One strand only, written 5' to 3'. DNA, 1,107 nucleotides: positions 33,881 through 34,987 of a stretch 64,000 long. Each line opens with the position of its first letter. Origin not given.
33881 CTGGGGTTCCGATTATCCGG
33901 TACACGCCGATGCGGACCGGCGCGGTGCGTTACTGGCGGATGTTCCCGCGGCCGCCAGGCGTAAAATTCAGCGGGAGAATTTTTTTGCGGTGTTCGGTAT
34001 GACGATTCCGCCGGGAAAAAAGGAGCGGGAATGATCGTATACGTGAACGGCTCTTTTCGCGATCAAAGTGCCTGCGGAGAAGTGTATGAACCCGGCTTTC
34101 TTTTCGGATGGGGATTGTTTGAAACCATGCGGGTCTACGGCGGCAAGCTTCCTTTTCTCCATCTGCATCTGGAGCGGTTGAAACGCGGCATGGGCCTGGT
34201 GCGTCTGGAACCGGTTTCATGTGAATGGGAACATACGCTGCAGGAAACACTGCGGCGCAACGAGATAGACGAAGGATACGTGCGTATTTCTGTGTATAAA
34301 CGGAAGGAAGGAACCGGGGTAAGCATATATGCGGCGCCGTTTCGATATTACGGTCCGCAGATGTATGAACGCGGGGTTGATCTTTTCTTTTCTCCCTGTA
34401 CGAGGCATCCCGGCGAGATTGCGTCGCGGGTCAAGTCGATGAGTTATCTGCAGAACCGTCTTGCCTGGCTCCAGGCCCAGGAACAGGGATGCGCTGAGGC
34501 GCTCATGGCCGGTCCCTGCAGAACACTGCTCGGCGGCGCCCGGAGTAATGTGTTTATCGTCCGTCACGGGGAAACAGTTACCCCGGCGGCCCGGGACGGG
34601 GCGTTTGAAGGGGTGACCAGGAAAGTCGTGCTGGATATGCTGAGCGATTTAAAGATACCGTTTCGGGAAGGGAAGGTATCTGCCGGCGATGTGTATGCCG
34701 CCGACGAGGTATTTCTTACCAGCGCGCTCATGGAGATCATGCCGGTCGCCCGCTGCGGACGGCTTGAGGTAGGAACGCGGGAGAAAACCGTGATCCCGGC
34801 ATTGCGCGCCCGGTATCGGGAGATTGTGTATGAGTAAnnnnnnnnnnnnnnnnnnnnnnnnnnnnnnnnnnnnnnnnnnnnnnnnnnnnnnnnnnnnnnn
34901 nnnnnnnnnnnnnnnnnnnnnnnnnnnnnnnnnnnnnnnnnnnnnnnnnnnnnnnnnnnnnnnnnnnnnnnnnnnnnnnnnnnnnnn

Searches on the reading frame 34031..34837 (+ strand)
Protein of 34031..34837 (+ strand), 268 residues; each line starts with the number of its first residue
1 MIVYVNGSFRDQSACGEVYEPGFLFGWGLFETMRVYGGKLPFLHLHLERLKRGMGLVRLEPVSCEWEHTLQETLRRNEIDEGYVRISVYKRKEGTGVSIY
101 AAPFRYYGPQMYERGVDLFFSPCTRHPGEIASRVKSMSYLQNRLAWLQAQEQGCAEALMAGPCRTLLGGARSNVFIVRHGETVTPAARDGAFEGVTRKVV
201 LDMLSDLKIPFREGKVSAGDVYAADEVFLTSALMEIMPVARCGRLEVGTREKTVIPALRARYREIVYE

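Call 8: search_protein_families(library=pfam, proteins=[window:34031-34837:+])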
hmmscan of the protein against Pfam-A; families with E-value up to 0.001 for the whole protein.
window:34031-34837:+ (268 aa): 1 family
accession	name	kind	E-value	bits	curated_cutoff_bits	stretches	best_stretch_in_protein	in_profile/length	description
PF01063.24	Aminotran_4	-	1.9e-47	162.4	28.5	1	28-241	1-222/223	Amino-transferase class IV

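Call 40: search_protein_families(library=ncbifam, proteins=[window:34031-34837:+], max_evalue=0.001)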
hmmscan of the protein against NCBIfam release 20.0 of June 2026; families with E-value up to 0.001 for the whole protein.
window:34031-34837:+ (268 aa): 19 families
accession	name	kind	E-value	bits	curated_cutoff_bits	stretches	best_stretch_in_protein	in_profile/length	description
NF006185.0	PRK08320.1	subfamily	1.1e-46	159.4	363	1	1-265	3-282/292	branched-chain amino acid aminotransferase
NF009126.0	PRK12479.1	equivalog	5.8e-41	140.6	518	1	2-250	5-267/299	branched-chain-amino-acid transaminase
NF005209.0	PRK06680.1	subfamily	9.7e-37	126.4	320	1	2-265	4-280/286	D-amino-acid transaminase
TIGR01122.1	ilvE_I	equivalog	3.4e-36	124.9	245.55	1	5-266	2-284/298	branched-chain-amino-acid transaminase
NF005800.0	PRK07650.1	equivalog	3.9e-36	124.8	308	1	1-264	1-274/290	aminodeoxychorismate lyase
NF005146.0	PRK06606.1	equivalog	1.3e-31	109.7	279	1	4-267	10-293/307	branched-chain amino acid transaminase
TIGR01121.1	D_amino_aminoT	equivalog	1.8e-26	92.9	277.45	2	134-243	143-251/276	D-amino-acid transaminase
TIGR03461.1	pabC_Proteo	equivalog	5.8e-26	91.3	176.85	1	17-249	11-252/262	aminodeoxychorismate lyase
NF004761.0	PRK06092.1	equivalog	1.1e-25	90.4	260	1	3-248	2-253/268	aminodeoxychorismate lyase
NF009066.0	PRK12400.1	equivalog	1.8e-23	83.4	538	1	13-241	20-256/290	D-amino-acid transaminase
NF005726.0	PRK07544.1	equivalog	4.4e-22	78.5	396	1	18-265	29-287/295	branched-chain amino acid aminotransferase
NF009896.0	PRK13356.1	equivalog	5.2e-20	71.7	262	1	21-242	29-261/287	branched-chain amino acid aminotransferase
NF005888.0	PRK07849.1-3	equivalog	1.2e-16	60.5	273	1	24-241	37-268/298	aminodeoxychorismate lyase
NF006734.0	PRK09266.1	subfamily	2.1e-12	46.9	202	1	148-265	152-265/270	hypothetical protein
NF005886.0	PRK07849.1-1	equivalog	3.6e-11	42.9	253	1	26-237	38-262/291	aminodeoxychorismate lyase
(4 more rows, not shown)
